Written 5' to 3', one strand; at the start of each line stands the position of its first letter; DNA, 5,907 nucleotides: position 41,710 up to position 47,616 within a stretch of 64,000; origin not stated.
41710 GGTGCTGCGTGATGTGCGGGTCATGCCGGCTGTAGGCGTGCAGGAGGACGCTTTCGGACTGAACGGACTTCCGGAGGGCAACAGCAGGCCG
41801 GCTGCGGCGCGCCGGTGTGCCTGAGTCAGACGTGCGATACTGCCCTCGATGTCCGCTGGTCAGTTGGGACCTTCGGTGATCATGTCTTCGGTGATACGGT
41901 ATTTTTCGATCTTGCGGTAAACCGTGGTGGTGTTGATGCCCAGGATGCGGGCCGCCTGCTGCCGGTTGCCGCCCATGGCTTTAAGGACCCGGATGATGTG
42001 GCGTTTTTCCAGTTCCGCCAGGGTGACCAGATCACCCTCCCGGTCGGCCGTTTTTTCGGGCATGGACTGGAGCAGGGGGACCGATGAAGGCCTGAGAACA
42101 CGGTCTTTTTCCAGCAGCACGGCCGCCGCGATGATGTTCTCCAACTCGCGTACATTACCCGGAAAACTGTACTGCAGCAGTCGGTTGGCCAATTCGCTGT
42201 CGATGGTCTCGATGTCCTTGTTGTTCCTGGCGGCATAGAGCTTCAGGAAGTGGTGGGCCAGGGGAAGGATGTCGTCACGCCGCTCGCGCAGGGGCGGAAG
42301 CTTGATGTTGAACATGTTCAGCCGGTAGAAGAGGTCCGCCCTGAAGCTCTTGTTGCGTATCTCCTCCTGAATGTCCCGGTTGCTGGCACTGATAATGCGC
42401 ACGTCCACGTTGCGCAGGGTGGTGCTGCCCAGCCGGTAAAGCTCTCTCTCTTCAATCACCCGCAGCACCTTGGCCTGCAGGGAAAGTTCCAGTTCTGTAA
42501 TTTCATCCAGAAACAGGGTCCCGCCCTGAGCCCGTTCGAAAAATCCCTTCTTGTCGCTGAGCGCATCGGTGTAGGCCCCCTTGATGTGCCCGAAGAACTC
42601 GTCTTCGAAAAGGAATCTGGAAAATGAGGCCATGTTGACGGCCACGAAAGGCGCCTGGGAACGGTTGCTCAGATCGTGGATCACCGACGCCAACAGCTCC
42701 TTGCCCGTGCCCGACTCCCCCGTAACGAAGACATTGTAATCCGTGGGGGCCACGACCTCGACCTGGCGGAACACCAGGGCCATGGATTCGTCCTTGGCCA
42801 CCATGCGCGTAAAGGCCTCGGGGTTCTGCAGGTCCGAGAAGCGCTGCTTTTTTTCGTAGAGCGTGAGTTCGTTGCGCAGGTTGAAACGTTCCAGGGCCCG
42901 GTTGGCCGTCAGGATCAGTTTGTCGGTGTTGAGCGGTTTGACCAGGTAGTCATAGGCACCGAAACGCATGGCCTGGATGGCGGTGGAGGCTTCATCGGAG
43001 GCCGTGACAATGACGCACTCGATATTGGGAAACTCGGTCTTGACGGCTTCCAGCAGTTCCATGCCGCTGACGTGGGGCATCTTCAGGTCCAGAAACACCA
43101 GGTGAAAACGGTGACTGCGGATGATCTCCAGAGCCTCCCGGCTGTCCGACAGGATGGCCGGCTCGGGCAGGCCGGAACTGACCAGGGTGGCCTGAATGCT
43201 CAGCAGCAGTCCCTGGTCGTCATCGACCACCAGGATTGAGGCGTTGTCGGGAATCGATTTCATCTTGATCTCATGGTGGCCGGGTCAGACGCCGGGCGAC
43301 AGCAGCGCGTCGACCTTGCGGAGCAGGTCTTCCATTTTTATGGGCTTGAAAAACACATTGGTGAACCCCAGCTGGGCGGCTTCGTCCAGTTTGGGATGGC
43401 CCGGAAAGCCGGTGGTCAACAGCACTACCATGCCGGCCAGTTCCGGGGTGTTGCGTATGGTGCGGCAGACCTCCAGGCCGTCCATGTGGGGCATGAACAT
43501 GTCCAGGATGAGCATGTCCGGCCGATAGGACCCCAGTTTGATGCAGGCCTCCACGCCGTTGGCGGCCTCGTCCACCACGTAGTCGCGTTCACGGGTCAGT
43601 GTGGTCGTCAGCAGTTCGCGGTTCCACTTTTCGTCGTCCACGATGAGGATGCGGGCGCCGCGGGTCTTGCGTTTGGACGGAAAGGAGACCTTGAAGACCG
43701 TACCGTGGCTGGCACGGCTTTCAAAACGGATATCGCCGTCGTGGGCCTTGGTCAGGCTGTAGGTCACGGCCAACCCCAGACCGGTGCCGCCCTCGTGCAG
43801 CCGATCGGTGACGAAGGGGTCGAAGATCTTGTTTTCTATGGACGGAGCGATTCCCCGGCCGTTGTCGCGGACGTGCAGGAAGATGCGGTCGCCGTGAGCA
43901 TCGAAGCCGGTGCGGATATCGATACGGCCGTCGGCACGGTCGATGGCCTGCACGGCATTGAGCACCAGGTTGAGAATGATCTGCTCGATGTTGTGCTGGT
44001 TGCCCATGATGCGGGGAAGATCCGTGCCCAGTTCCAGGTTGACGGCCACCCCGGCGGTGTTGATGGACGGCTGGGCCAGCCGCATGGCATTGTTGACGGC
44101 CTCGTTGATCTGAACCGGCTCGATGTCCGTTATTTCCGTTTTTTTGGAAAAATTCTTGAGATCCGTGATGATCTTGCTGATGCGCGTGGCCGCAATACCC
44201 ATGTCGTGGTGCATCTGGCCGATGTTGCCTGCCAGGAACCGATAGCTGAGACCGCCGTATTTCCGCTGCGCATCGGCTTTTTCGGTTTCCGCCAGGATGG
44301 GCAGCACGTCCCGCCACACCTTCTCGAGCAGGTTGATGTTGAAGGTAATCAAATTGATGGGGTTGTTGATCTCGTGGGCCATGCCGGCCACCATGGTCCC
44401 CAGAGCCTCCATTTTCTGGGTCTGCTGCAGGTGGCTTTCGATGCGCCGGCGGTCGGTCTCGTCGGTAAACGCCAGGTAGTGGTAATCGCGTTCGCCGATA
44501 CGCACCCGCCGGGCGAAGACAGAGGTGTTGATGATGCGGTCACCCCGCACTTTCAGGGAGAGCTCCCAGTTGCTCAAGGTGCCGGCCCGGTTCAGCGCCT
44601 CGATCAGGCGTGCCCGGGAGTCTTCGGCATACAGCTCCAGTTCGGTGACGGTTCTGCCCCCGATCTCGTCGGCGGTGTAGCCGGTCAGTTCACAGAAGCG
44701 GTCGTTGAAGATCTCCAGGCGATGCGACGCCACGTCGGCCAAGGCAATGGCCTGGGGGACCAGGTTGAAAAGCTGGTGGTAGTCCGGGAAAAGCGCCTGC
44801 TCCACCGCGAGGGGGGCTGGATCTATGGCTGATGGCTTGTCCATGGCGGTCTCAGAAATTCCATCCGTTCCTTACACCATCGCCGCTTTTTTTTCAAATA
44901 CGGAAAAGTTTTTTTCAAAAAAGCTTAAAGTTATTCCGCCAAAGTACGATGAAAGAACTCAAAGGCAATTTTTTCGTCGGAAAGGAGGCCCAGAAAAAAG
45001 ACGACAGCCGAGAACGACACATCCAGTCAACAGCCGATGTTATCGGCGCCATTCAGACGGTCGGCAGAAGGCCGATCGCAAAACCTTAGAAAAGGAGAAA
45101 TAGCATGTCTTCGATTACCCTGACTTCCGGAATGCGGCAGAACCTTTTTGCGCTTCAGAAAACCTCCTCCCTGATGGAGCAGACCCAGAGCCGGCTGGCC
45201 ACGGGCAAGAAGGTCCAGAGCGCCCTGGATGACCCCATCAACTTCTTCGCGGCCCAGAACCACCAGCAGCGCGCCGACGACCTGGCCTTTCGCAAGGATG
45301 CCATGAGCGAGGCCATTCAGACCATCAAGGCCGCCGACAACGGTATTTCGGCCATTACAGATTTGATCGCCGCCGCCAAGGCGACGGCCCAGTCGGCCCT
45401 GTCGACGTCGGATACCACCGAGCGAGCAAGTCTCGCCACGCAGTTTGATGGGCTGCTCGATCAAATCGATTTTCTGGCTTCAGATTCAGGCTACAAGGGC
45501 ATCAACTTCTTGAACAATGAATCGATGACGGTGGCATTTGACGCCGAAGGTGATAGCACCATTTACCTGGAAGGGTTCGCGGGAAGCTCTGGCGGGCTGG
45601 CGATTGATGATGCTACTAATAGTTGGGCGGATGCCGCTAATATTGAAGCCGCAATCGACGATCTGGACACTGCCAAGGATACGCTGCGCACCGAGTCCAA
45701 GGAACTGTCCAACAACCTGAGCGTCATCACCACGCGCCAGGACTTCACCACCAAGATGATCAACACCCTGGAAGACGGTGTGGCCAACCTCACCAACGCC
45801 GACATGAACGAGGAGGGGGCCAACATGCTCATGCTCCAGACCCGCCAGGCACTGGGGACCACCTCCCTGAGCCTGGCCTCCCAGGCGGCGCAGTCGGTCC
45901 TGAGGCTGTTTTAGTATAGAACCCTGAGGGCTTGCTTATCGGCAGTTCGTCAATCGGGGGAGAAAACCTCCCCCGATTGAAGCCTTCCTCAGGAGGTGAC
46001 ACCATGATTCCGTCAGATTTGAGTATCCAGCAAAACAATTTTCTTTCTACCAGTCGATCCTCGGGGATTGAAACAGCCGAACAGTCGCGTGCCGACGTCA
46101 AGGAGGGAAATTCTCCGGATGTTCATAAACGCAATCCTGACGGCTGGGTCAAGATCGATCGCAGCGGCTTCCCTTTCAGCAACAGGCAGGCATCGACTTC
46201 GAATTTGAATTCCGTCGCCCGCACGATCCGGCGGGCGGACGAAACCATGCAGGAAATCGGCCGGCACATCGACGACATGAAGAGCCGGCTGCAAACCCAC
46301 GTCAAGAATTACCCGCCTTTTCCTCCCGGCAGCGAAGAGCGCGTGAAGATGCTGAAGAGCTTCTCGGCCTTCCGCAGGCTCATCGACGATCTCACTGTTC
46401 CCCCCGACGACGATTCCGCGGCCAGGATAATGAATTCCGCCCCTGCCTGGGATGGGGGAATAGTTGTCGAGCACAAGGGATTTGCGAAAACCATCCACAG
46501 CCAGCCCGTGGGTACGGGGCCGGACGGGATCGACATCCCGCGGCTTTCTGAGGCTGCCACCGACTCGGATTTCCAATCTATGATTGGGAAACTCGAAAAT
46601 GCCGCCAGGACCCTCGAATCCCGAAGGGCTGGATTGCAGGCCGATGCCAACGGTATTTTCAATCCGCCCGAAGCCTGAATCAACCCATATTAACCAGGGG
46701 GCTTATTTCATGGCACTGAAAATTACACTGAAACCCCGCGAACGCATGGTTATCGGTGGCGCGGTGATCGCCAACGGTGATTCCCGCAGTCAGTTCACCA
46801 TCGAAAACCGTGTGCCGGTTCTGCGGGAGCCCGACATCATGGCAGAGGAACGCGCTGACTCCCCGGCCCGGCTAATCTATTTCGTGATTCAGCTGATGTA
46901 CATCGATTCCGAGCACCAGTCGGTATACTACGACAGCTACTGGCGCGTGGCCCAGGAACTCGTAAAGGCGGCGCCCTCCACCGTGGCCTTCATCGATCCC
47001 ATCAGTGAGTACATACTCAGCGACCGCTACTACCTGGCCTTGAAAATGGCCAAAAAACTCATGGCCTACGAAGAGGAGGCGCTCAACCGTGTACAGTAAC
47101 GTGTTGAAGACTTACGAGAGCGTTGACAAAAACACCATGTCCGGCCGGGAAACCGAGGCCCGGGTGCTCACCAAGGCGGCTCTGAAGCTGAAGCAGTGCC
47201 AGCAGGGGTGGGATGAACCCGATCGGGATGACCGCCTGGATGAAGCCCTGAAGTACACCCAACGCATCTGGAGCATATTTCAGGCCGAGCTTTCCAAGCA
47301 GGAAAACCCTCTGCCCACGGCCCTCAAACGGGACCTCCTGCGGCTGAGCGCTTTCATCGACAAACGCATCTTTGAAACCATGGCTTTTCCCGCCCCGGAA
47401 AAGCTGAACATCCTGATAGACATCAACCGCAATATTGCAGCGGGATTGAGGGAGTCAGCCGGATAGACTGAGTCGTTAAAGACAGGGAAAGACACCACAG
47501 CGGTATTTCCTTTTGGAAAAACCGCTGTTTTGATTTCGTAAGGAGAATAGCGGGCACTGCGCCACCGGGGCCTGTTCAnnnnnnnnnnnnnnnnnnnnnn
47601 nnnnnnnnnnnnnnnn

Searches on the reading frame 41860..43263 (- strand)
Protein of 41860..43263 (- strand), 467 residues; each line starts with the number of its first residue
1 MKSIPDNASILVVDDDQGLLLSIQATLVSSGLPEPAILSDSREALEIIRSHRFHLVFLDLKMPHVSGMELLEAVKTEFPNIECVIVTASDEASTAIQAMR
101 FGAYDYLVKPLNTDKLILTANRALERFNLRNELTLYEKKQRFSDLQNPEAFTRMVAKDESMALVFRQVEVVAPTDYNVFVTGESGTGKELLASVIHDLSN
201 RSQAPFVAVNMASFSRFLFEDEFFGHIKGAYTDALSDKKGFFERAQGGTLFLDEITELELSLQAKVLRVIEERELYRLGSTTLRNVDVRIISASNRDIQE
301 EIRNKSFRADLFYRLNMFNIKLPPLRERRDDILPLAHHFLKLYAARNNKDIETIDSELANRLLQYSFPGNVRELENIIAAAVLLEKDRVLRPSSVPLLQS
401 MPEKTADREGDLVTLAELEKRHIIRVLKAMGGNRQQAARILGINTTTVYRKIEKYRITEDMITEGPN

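Call 8: search_protein_families(library=pfam, proteins=[window:41860-43263:-], max_evalue=0.001)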
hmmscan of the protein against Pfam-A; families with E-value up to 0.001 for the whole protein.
window:41860-43263:- (467 aa): 10 families
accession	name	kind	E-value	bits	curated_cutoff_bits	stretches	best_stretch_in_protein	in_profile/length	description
PF00158.32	Sigma54_activat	-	4.6e-63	212.3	20.2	1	155-320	2-167/168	Sigma-54 interaction domain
PF00072.30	Response_reg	-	1.8e-25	89.7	30.2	1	10-118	1-108/111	Response regulator receiver domain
PF25601.1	AAA_lid_14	-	4.3e-22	78.2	27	1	326-397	1-72/87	AAA+ ATPase lid domain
PF14532.12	Sigma54_activ_2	-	4.4e-20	72.8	25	1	159-325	5-138/138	Sigma-54 interaction domain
PF02954.25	HTH_8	-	2.4e-14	53.2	22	1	414-455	1-42/42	Bacterial regulatory protein, Fis family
PF07728.20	AAA_5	-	7.7e-10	39.4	22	1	177-296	1-123/139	AAA domain (dynein-related subfamily)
PF13384.12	HTH_23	-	6.8e-05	23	24.6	1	416-455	3-41/50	Homeodomain-like domain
PF20432.4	Xre-like-HTH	-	7.1e-05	23.5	25.8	1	418-457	10-50/63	Antitoxin Xre-like helix-turn-helix domain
PF01078.27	Mg_chelatase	-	0.00012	22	20.3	0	166-198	13-45/207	Magnesium chelatase, subunit ChlI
PF07724.20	AAA_2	-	0.00025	21.6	27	1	177-306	5-135/166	AAA domain (Cdc48 subfamily)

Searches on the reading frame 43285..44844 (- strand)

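Call 8: search_protein_families(library=pfam, proteins=[window:43285-44844:-], max_evalue=0.001)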
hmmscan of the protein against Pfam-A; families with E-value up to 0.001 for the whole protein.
window:43285-44844:- (519 aa): 7 families
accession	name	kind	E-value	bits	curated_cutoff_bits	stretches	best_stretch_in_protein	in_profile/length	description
PF00072.30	Response_reg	-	1.9e-23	83.1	30.2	1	399-511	1-110/111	Response regulator receiver domain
PF02518.31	HATPase_c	-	1.6e-22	80.4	26.4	1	282-391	2-110/111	Histidine kinase-, DNA gyrase B-, and HSP90-like ATPase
PF00512.31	HisKA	-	3.7e-07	30.5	26.9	1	148-236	2-64/66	His Kinase A (phospho-acceptor) domain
PF13426.13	PAS_9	-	2.1e-06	28.4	27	1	31-130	2-102/103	PAS domain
PF13188.13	PAS_8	-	1.6e-05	25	21.8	1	22-80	3-61/65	PAS domain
PF13581.12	HATPase_c_2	-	0.00022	21.7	27.4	0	294-365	40-109/127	Histidine kinase-like ATPase domain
PF00989.32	PAS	-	0.00024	21.5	22.6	1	21-114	2-96/113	PAS fold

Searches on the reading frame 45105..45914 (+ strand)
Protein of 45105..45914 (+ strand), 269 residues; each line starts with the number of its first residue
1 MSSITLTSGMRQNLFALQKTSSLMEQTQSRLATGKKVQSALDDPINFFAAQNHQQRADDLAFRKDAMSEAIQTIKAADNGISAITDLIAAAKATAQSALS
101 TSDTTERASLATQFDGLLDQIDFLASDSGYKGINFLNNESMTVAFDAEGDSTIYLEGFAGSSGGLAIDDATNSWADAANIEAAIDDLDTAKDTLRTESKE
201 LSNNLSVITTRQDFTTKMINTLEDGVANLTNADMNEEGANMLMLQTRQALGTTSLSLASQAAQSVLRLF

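Call 8: search_protein_families(library=pfam, proteins=[window:45105-45914:+], max_evalue=0.001)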
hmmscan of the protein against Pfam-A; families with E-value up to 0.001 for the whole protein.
window:45105-45914:+ (269 aa): 2 families
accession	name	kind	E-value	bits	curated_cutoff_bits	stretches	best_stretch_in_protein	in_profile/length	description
PF00669.25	Flagellin_N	-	1.3e-15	58.1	26.6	1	16-138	13-136/139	Bacterial flagellin N-terminal helical region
PF00700.27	Flagellin_C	-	7.2e-05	23.5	23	1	180-269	4-86/86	Bacterial flagellin C-terminal helical region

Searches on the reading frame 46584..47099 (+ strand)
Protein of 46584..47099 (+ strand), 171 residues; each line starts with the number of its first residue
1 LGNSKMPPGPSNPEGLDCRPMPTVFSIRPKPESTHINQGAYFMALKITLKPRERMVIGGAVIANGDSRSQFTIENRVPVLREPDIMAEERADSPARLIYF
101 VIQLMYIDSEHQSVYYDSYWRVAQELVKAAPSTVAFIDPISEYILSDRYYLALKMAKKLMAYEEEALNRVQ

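Call 8: search_protein_families(library=pfam, proteins=[window:46584-47099:+], max_evalue=0.001)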
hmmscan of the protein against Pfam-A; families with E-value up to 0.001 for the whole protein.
window:46584-47099:+ (171 aa): 1 family
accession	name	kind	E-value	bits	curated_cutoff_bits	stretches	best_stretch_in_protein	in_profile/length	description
PF07378.16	FlbT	-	1.5e-41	141.8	27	1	45-167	1-125/125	Flagellar protein FlbT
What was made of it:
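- Checked: FlbT is at 46584-47099 (call 8).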

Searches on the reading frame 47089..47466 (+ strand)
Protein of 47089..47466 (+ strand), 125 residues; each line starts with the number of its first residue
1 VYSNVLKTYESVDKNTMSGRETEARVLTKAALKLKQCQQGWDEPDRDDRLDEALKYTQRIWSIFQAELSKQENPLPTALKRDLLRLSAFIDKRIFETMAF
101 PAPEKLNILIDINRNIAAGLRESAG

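Call 8: search_protein_families(library=pfam, proteins=[window:47089-47466:+], max_evalue=0.001)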
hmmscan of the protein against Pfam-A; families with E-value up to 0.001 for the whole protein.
window:47089-47466:+ (125 aa): 1 family
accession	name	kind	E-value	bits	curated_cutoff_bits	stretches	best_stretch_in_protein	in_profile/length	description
PF07309.16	FlaF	-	1.7e-33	115.4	23.6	1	7-120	3-113/113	Flagellar protein FlaF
